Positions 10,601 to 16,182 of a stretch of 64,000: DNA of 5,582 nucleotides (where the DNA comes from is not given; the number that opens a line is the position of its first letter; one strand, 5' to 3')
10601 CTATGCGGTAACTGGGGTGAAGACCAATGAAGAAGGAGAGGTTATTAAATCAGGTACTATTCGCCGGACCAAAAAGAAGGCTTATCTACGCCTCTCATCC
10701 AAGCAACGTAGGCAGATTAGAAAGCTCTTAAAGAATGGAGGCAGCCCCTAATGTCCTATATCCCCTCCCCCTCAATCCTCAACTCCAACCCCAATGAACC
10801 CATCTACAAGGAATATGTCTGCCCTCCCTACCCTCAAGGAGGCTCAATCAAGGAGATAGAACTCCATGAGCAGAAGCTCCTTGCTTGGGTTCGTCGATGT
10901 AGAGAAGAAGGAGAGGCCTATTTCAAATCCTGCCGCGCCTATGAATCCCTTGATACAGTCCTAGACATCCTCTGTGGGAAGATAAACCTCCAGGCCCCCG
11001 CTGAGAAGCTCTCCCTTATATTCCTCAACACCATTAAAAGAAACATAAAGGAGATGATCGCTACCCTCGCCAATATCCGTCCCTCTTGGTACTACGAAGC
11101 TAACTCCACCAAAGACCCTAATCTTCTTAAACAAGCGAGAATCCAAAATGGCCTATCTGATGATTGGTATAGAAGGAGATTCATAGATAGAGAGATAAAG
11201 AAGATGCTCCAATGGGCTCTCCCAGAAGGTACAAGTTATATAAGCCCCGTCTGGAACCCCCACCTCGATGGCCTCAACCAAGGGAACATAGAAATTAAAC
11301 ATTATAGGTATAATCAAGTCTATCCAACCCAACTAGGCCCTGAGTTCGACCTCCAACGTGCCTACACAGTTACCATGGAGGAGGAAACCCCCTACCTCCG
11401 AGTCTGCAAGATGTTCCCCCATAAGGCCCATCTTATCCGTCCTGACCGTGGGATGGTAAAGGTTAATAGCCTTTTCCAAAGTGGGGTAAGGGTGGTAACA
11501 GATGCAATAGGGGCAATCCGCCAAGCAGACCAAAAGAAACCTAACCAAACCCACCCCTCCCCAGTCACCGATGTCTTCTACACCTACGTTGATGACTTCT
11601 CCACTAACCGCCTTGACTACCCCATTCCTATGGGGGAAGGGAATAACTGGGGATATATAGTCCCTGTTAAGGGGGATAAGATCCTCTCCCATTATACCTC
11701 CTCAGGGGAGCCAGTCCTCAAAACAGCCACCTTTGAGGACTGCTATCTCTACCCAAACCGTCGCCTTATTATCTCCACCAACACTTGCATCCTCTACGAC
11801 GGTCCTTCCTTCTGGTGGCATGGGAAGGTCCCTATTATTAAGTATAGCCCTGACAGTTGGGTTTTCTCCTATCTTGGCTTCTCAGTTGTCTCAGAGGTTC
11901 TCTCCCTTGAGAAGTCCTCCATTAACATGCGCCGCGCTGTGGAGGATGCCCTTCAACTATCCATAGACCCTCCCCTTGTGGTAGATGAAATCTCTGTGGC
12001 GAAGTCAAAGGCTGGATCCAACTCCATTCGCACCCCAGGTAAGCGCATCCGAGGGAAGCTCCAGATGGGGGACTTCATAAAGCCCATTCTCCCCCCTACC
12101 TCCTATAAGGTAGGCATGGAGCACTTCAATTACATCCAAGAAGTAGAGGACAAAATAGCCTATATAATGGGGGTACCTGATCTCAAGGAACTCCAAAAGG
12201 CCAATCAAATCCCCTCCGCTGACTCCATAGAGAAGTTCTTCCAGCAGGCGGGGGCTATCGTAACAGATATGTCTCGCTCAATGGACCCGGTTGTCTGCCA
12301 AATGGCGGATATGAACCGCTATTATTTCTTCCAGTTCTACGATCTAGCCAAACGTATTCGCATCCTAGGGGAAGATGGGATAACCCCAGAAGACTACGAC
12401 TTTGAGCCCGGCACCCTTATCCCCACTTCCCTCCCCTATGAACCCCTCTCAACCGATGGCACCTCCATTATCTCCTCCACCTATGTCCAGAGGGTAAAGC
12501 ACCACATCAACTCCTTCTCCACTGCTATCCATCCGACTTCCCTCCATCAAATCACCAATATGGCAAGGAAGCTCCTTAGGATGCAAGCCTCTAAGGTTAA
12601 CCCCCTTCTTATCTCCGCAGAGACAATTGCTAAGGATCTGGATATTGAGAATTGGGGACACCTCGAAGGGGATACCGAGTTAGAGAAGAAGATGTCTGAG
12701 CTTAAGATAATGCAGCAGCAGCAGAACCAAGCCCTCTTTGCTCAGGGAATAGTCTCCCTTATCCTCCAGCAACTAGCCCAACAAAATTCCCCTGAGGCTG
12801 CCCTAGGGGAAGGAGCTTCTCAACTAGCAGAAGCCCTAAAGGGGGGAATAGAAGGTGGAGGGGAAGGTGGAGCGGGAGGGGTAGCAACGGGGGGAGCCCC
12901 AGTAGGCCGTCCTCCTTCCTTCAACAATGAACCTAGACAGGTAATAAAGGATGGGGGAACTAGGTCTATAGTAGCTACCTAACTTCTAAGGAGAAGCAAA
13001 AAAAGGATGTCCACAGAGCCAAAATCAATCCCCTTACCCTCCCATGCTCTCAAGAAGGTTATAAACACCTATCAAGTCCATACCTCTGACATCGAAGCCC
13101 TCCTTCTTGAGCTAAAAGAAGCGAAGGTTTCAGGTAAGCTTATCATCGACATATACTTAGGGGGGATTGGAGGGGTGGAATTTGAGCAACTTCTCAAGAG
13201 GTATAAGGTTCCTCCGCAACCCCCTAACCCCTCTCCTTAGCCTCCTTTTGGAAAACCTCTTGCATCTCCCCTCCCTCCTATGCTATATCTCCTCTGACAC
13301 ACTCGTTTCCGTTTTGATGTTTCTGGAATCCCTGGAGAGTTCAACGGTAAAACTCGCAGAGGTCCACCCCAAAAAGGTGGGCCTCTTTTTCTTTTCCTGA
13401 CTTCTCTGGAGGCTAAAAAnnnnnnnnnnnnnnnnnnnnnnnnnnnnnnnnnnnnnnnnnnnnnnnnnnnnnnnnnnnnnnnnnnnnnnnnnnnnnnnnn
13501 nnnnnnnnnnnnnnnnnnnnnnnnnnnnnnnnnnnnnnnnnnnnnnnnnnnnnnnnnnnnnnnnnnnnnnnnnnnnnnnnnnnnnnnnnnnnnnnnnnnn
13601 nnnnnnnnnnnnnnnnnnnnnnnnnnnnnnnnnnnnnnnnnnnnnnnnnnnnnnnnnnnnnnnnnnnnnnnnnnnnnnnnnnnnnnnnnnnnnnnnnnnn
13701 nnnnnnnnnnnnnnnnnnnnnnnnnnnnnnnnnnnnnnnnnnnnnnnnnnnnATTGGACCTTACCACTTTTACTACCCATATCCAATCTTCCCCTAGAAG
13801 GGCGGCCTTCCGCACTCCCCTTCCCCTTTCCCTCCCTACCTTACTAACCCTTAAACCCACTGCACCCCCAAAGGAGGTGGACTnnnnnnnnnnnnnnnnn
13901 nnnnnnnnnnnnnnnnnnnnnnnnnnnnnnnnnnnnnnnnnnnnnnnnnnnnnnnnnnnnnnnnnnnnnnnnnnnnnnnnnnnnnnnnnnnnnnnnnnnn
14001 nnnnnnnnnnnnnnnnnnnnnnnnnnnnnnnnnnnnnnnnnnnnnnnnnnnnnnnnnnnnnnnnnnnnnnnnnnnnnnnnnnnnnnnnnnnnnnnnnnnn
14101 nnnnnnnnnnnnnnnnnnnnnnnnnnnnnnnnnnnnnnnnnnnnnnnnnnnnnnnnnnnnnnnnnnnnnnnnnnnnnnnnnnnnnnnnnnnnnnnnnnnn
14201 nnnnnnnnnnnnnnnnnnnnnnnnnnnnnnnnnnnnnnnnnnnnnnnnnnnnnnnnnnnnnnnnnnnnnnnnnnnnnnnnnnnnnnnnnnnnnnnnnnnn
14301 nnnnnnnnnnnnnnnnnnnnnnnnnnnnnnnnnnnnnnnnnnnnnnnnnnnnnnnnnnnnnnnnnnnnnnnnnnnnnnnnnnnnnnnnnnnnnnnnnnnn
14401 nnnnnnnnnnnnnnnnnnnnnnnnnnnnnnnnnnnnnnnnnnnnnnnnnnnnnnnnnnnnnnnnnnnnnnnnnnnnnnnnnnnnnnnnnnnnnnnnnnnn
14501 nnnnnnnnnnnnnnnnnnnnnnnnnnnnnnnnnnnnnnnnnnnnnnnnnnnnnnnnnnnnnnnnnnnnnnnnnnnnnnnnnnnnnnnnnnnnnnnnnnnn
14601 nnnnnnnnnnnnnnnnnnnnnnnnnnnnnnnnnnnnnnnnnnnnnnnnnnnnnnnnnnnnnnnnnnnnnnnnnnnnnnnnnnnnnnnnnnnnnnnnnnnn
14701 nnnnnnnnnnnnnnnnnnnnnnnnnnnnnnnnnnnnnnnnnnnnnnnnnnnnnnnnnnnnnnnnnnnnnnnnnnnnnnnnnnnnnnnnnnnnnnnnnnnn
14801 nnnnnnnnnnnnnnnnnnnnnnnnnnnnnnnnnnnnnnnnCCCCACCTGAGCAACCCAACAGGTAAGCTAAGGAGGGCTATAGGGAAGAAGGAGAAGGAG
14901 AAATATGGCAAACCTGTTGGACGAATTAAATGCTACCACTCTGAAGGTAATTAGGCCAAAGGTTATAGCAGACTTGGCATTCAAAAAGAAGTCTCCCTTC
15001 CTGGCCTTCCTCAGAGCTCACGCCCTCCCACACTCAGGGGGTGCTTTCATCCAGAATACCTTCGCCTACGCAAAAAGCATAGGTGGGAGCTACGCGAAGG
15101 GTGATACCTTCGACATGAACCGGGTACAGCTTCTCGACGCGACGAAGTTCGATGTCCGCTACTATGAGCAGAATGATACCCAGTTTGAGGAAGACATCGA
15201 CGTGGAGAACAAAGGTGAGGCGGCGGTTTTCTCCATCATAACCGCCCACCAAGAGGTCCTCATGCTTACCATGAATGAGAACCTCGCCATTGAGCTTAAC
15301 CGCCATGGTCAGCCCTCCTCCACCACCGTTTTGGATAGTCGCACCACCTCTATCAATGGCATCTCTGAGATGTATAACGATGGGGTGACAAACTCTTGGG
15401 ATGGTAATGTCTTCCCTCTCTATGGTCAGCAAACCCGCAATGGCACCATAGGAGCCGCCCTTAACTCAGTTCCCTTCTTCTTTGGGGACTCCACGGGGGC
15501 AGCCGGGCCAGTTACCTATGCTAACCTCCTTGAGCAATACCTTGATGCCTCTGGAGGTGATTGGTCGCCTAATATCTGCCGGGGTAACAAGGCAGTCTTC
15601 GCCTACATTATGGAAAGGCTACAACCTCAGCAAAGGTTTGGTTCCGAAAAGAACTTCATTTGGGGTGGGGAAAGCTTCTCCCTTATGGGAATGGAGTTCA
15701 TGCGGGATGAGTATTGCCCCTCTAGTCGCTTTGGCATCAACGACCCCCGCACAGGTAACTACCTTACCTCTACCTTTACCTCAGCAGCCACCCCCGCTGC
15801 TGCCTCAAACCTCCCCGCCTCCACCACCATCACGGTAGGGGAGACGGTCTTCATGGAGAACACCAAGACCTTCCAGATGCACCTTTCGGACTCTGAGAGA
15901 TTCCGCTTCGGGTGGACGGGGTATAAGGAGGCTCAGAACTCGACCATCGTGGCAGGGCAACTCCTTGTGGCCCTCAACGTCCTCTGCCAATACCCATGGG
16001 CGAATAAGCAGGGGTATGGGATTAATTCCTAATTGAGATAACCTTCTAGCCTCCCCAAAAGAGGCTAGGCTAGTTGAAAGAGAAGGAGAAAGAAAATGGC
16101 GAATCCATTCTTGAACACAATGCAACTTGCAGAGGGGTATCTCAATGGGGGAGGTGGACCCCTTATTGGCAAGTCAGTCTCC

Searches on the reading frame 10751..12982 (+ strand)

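Call 9: search_protein_families(library=pfam, max_evalue=0.01, proteins=[window:10751-12982:+])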
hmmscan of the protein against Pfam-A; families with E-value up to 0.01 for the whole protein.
window:10751-12982:+ (743 aa): 0 families

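Call 19: search_protein_families(library=phrogs, max_evalue=0.01, proteins=[window:10751-12982:+])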
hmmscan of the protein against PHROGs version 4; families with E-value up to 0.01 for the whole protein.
window:10751-12982:+ (743 aa): 1 family
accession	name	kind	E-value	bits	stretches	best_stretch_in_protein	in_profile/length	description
phrog_156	-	head and packaging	9.5e-11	41.8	2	92-244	63-213/681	portal protein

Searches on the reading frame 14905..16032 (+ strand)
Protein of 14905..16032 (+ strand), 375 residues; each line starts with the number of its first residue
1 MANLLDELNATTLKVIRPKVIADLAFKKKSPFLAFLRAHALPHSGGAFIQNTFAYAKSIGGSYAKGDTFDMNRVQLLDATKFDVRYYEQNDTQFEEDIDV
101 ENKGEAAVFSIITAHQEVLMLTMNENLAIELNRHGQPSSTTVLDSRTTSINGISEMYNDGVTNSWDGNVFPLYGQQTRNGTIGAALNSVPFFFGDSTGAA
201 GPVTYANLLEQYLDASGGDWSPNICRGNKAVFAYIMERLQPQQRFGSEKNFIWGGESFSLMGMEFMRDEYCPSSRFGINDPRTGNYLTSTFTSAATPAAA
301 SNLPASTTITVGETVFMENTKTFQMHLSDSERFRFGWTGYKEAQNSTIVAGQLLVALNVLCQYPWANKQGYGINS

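Call 8: search_dna_similar(query=window:14905-16032:+, collection=phages, mode=protein)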
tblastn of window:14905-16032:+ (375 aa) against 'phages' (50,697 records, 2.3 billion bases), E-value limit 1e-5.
Records with a match: 2; places in all: 2; records where one place covers at least 80% of the query: 2.
Best place of each record, by identity: <60% 2.
By first word of the organism name: Tunturiibacter 2.
By host as written in the record: Tunturiibacter psychrotolerans X5P2 2.
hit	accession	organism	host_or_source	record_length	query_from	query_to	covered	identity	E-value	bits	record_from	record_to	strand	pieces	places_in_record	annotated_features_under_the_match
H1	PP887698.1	Tunturiibacter phage Tunturi_1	Tunturiibacter psychrotolerans X5P2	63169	1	372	99%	29.3%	1e-29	126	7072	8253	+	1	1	major head protein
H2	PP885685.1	Tunturiibacter phage Tunturi_2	Tunturiibacter psychrotolerans X5P2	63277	1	372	99%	29.3%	1e-29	126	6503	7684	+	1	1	major head protein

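Call 9: search_protein_families(library=pfam, max_evalue=0.01, proteins=[window:14905-16032:+])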
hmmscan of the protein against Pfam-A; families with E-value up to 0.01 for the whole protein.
window:14905-16032:+ (375 aa): 0 families

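Call 19: search_protein_families(library=phrogs, max_evalue=0.01, proteins=[window:14905-16032:+])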
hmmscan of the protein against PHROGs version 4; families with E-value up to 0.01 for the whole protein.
window:14905-16032:+ (375 aa): 1 family
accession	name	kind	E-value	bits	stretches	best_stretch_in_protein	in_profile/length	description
phrog_9953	-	head and packaging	3.8e-06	27.5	1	5-130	9-134/329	major head protein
